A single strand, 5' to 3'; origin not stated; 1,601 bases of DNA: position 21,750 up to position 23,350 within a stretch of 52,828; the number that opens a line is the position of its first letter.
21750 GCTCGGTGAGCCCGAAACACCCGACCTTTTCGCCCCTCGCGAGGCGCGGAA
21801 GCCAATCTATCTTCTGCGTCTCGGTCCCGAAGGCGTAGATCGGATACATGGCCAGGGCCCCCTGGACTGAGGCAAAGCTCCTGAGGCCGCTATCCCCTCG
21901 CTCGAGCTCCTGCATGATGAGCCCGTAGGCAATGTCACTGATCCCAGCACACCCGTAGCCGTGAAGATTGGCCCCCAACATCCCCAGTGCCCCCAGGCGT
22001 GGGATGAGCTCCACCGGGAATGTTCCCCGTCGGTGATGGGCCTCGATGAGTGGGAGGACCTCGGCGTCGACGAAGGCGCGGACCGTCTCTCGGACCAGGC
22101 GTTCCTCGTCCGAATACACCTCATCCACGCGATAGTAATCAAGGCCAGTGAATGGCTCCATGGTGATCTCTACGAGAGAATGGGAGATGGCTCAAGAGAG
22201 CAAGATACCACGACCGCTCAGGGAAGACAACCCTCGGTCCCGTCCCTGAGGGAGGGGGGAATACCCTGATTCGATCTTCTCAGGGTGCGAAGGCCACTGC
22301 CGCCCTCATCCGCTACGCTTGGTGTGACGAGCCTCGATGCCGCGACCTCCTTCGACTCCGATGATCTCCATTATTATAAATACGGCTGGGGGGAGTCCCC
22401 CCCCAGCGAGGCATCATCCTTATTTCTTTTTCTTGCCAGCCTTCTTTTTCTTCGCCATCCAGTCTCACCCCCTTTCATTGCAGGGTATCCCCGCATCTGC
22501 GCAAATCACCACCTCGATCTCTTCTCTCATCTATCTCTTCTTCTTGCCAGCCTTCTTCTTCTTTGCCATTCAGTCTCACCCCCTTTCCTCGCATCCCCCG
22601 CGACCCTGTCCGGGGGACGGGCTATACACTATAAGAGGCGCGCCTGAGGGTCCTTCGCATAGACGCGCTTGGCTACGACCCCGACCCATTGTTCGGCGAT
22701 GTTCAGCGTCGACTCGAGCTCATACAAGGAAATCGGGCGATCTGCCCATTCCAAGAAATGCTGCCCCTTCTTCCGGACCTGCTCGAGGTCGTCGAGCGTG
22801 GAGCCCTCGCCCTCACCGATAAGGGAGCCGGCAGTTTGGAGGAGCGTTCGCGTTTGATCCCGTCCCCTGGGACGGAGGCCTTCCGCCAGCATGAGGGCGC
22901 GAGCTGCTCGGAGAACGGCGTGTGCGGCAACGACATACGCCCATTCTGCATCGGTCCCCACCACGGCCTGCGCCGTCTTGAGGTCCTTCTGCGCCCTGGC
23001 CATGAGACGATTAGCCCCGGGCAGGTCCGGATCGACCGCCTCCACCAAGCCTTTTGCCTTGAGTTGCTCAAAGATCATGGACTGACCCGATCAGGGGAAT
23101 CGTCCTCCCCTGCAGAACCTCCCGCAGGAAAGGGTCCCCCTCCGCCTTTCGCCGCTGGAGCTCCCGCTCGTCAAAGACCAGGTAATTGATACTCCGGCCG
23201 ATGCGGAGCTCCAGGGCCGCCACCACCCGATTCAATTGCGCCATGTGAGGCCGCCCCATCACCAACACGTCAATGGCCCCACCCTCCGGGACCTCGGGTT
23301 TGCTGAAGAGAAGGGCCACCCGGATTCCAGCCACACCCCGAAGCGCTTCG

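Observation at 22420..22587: Tandem duplicated 12-codon poly-lysine micro-ORFs (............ / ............), each with its own strong SD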

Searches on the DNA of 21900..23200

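Call 3: search_rna_families(source=window, start=21900, end=23200, threshold=evalue, max_evalue=10, show_alignments=3)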
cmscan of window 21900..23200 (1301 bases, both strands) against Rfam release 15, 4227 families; matches with E-value up to 10: 5.
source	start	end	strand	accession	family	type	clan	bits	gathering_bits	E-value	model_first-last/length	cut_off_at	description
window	22345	22423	-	RF02937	Clostridiales-2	Gene; sRNA;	-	21.5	58.6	0.03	1-82/82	no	Clostridiales-2 RNA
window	22462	22497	-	RF01323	CRISPR-DR10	Gene; CRISPR;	-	16.7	39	1.6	1-37/37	no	CRISPR RNA direct repeat element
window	22412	22462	-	RF01306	sR52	Gene; snRNA; snoRNA; CD-box;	-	13.6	50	6.7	1-60/60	no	Small nucleolar RNA sR52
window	22016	22043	-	RF02975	DUF3800-XI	Gene; sRNA;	-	12.9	37.8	6.5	1-48/48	no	DUF3800-XI RNA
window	22093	22128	-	RF01134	sR30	Gene; snRNA; snoRNA; CD-box;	-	11.3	38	7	1-57/57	no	Small nucleolar RNA sR30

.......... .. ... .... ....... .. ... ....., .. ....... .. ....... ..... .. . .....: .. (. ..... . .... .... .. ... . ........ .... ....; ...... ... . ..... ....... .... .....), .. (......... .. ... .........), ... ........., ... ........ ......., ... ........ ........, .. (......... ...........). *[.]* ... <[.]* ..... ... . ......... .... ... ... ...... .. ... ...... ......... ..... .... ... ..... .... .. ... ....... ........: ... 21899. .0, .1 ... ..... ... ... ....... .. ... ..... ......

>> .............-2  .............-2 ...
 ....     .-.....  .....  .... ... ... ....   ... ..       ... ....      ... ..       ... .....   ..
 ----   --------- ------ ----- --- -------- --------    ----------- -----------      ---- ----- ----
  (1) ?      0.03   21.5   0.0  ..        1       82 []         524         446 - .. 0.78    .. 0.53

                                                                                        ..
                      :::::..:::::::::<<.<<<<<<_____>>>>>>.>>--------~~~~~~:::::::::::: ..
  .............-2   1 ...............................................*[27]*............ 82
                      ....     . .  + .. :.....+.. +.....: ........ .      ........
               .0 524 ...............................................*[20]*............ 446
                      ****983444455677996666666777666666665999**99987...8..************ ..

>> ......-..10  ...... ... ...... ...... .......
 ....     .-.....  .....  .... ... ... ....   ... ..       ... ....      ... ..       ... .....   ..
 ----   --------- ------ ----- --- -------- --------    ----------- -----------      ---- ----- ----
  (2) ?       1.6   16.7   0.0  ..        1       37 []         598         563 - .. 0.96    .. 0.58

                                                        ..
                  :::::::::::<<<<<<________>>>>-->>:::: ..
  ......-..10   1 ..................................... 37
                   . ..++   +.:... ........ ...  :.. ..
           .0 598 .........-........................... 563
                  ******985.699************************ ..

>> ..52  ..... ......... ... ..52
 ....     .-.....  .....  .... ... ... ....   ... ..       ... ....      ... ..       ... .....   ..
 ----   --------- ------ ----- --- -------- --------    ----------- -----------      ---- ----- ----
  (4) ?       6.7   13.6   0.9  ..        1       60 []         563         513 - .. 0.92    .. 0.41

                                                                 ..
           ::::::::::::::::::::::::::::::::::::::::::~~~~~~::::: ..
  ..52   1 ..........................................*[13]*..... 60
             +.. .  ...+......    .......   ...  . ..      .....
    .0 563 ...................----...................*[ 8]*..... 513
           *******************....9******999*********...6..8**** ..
